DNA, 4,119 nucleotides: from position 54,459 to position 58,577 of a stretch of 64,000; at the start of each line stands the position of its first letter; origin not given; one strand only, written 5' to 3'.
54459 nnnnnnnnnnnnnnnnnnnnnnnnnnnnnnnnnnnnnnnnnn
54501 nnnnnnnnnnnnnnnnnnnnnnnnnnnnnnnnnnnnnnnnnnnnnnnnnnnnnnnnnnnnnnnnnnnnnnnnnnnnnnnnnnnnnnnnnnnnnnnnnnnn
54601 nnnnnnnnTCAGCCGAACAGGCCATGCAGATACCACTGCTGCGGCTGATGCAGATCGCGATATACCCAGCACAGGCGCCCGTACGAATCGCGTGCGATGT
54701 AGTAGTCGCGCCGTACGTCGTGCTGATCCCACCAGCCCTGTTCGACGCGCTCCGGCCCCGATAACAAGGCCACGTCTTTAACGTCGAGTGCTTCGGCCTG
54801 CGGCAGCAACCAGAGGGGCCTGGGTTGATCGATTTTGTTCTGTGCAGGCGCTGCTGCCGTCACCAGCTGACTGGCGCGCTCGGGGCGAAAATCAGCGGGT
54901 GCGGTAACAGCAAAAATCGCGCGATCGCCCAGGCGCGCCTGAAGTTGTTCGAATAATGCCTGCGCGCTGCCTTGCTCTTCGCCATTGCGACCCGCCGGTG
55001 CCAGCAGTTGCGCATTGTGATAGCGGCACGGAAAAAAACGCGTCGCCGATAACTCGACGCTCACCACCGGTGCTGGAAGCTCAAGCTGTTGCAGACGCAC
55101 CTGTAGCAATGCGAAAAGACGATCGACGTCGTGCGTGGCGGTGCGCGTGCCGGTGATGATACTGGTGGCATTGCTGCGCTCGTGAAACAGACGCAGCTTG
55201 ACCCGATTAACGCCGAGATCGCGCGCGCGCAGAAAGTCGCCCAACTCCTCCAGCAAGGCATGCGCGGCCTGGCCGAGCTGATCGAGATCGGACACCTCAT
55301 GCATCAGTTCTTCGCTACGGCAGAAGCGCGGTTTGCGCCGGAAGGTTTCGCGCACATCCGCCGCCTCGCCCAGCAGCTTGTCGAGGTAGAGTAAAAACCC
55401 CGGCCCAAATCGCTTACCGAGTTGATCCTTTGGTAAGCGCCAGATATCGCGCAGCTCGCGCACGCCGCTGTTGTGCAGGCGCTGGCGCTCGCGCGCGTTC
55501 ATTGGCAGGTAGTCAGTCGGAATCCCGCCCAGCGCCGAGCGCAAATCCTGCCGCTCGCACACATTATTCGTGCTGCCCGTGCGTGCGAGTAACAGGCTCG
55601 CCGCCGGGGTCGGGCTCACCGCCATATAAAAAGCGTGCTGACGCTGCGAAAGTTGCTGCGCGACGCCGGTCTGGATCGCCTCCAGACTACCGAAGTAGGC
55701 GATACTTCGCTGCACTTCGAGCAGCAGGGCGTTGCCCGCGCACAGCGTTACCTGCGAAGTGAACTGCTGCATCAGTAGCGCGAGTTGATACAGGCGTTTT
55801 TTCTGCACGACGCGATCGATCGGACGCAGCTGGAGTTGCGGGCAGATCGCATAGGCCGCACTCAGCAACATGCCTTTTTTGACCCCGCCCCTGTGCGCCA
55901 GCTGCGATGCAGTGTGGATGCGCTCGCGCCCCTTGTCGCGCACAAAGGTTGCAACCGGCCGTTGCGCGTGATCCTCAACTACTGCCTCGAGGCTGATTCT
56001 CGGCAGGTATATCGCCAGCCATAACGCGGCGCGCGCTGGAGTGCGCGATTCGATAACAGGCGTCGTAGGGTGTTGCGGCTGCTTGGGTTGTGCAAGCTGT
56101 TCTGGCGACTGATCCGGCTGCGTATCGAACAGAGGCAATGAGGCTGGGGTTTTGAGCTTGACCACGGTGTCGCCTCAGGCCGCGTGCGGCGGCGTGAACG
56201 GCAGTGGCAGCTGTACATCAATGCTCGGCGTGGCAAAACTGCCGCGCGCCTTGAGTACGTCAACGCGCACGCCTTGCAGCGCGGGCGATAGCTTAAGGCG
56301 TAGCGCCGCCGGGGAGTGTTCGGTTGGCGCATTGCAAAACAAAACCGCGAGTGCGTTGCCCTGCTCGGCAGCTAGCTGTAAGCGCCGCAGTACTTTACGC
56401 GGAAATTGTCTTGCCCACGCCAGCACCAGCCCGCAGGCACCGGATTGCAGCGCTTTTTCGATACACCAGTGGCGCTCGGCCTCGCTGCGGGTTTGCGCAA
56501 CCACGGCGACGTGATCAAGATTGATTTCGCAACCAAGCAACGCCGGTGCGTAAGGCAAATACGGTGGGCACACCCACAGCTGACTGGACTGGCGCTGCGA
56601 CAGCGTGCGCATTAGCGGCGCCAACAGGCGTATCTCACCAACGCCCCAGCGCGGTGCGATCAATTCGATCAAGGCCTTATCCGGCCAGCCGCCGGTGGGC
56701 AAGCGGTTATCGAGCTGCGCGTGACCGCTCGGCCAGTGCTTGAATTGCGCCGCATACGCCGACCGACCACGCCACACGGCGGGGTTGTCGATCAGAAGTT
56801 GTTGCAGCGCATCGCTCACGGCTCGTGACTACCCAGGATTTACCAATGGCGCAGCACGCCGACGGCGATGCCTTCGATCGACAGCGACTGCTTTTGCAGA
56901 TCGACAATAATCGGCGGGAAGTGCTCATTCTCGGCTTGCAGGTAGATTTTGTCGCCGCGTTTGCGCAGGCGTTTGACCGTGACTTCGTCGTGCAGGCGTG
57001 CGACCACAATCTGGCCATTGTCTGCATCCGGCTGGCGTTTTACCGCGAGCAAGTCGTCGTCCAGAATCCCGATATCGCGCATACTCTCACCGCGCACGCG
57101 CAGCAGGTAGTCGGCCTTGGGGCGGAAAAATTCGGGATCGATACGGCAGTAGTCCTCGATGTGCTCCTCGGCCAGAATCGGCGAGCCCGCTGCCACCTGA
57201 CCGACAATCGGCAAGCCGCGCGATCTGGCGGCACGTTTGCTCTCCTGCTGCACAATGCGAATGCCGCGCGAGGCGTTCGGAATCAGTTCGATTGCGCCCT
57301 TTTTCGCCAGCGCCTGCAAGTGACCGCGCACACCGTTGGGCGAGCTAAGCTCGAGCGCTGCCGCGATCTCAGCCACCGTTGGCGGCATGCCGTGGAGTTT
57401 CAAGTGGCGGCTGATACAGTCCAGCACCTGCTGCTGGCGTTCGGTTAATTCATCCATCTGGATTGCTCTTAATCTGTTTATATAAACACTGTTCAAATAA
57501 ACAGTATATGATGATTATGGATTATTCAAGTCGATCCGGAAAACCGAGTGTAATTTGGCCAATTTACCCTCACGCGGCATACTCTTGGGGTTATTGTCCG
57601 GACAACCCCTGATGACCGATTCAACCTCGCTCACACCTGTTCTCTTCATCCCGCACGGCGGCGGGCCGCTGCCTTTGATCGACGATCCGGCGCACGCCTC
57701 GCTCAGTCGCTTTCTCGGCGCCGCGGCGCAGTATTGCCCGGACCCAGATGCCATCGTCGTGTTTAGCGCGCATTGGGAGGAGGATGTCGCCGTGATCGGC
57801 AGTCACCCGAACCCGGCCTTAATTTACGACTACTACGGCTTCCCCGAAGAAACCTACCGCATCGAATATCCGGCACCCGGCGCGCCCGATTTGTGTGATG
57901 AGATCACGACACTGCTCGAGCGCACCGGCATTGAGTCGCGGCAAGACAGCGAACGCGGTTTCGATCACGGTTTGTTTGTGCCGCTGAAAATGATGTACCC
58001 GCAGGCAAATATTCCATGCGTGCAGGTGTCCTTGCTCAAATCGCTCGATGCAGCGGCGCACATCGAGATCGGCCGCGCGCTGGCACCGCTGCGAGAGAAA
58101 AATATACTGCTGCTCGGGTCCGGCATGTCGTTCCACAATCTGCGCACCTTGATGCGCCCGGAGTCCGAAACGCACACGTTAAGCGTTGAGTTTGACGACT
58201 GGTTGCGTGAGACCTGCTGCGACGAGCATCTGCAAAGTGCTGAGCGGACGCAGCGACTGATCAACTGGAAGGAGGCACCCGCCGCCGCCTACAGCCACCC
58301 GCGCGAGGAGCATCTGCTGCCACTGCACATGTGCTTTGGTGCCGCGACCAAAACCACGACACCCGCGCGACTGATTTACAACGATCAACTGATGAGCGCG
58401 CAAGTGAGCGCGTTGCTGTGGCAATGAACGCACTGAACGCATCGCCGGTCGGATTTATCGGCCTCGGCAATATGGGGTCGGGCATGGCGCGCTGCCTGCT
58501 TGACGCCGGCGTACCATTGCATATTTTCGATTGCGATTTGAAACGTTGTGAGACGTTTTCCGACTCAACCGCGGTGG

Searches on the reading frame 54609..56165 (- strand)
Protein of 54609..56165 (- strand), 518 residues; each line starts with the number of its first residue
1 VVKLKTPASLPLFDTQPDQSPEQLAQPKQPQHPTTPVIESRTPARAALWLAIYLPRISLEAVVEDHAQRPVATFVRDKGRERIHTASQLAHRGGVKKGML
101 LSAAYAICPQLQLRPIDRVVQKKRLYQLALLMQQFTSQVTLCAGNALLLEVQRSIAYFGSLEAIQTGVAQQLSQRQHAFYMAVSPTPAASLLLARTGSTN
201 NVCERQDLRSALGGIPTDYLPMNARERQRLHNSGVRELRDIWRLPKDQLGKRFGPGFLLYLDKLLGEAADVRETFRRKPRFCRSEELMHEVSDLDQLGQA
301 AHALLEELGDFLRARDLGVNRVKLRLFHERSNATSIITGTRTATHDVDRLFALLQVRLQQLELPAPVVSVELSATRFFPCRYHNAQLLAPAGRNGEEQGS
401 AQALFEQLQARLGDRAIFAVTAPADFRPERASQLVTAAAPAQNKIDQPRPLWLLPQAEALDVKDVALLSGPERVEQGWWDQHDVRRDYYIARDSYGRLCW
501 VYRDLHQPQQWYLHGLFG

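Call 88: search_protein_families(library=pfam, proteins=[window:54609-56165:-], max_evalue=0.001)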
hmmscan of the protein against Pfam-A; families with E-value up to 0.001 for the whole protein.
window:54609-56165:- (518 aa): 1 family
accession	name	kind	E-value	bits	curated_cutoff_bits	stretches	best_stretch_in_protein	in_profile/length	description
PF00817.25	IMS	-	2.2e-07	31.3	23.2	1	69-191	21-144/148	impB/mucB/samB family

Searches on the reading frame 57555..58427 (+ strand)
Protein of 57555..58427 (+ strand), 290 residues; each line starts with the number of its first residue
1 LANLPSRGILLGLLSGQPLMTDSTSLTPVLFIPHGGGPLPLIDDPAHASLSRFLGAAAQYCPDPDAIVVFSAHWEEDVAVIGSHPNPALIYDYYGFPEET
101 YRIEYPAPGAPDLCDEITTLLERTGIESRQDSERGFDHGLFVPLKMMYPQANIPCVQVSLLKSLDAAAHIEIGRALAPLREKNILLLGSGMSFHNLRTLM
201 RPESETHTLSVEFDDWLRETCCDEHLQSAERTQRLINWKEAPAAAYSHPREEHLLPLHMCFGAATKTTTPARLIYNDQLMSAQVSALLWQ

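Call 88: search_protein_families(library=pfam, proteins=[window:57555-58427:+], max_evalue=0.001)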
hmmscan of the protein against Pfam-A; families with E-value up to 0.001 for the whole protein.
window:57555-58427:+ (290 aa): 1 family
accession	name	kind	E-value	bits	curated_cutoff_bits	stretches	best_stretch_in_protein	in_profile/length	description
PF02900.23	LigB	-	2.4e-34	119.1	26.3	1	56-274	37-256/269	Catalytic LigB subunit of aromatic ring-opening dioxygenase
